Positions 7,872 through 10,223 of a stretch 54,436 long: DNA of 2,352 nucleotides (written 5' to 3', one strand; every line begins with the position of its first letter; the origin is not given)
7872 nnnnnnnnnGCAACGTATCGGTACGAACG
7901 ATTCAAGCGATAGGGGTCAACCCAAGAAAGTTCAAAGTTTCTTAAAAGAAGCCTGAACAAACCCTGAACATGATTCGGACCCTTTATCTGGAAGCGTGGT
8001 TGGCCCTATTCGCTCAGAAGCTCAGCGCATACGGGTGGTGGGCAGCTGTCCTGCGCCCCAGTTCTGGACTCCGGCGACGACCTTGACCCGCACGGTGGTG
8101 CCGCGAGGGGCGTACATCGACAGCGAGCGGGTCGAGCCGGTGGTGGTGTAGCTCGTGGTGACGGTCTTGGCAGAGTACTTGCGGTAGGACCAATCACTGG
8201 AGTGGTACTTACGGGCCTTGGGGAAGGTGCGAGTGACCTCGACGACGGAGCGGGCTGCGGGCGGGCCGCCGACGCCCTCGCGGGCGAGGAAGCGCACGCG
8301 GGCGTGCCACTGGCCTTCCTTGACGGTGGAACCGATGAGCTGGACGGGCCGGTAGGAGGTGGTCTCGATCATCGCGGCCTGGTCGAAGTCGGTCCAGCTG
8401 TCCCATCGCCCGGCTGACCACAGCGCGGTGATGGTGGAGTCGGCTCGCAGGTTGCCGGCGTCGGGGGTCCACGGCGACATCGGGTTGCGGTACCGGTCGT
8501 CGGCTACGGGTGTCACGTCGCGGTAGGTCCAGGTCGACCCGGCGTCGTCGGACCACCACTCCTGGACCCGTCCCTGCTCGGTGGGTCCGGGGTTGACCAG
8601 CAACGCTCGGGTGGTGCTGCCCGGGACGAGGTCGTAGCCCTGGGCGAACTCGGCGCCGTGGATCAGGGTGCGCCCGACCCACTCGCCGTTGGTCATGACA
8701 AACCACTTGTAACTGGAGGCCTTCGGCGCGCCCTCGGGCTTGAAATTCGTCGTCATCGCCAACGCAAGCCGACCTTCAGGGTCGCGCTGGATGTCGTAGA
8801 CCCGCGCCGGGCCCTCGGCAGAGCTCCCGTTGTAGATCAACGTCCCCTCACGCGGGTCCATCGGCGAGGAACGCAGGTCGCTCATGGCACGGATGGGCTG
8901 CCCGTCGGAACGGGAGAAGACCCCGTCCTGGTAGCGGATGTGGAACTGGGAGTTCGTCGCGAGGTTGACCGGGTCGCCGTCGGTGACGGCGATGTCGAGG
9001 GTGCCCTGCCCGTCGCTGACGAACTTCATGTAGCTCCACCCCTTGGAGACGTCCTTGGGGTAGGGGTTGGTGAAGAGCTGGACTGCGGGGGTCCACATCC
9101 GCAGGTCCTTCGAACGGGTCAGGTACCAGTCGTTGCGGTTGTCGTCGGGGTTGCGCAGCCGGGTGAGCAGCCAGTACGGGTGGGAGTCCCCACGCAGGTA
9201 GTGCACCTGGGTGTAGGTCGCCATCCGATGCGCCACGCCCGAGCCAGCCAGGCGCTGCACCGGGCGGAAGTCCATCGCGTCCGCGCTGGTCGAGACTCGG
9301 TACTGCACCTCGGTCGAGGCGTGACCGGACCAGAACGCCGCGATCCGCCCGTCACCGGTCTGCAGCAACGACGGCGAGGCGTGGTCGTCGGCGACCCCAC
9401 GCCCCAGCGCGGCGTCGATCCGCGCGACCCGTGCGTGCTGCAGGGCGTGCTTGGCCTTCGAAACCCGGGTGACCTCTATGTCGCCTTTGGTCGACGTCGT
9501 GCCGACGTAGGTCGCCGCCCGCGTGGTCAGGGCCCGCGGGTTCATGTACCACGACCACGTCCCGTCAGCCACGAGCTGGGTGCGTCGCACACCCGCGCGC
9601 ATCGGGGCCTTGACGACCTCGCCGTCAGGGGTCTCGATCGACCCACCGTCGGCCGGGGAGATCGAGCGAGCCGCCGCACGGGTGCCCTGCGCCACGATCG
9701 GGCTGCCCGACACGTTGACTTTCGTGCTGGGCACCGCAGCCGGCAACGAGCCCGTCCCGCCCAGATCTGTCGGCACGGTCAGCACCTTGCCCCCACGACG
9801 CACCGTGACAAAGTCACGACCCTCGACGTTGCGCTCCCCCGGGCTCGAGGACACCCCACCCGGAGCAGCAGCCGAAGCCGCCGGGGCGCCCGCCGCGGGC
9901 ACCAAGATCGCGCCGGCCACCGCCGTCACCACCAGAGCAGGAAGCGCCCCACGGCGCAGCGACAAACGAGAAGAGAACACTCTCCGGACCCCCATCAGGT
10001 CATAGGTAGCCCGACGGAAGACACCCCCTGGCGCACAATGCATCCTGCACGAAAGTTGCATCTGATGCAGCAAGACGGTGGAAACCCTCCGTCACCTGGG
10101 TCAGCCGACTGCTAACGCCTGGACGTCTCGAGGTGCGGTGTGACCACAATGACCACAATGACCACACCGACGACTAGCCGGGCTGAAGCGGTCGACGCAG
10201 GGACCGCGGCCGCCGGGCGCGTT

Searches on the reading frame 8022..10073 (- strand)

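Call 3: search_protein_families(library=pfam, proteins=[window:8022-10073:-], max_evalue=0.1)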
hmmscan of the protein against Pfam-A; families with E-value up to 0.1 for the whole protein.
window:8022-10073:- (683 aa): 1 family
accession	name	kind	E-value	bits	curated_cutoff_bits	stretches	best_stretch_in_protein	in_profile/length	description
PF15892.11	BNR_4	-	3.8e-13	49.9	27.3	1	189-468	3-267/272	BNR repeat-containing family member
